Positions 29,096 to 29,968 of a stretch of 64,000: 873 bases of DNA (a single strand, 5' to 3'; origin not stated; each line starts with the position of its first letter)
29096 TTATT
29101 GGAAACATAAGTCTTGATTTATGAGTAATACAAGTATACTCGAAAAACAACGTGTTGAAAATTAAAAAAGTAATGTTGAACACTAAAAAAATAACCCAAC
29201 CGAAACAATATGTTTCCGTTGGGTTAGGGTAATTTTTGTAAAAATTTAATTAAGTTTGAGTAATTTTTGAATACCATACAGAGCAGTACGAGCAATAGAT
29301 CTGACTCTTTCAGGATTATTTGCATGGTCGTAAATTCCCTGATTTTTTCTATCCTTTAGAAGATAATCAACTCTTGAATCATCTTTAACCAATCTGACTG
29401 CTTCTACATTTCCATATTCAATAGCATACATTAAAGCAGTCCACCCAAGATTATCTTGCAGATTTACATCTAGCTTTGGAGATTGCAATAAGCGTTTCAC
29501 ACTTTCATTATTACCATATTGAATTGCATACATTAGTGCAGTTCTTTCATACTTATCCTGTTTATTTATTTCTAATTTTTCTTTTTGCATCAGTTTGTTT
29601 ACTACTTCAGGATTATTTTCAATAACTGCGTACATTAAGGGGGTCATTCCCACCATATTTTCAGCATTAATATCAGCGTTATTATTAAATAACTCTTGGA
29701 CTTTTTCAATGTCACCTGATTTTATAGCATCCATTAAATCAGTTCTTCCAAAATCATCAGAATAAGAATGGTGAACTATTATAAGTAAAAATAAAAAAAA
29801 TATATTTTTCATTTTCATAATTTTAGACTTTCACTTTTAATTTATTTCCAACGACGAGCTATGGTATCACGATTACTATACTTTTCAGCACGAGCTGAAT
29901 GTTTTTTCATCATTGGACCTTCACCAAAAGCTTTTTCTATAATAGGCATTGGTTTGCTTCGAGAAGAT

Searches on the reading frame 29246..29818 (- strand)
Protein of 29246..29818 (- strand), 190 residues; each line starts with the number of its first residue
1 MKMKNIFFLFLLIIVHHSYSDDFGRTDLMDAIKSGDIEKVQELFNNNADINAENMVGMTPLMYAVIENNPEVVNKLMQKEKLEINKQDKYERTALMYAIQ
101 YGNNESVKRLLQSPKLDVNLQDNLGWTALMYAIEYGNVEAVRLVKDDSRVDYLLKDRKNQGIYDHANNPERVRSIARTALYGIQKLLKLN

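Call 105: search_protein_families(library=pfam, proteins=[window:29246-29818:-], max_evalue=0.0001)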
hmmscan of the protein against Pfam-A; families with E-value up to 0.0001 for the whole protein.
window:29246-29818:- (190 aa): 6 families
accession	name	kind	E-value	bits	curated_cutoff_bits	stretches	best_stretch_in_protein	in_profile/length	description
PF12796.13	Ank_2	-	1.3e-29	103.1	27.3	2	68-151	8-85/90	Ankyrin repeats (3 copies)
PF13637.12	Ank_4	-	9.7e-23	80.2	22.7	3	95-143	1-48/50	Ankyrin repeats (many copies)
PF00023.36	Ank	-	5.9e-22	77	21.1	1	92-123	3-33/33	Ankyrin repeat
PF13857.12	Ank_5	-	4.5e-21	75.2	27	1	82-129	7-53/56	Ankyrin repeats (many copies)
PF13606.12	Ank_3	-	7.1e-19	66.1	22.3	0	125-144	2-21/30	Ankyrin repeat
PF11929.14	DUF3447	-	4.6e-06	26.9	26.9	0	61-140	10-72/76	Domain of unknown function (DUF3447)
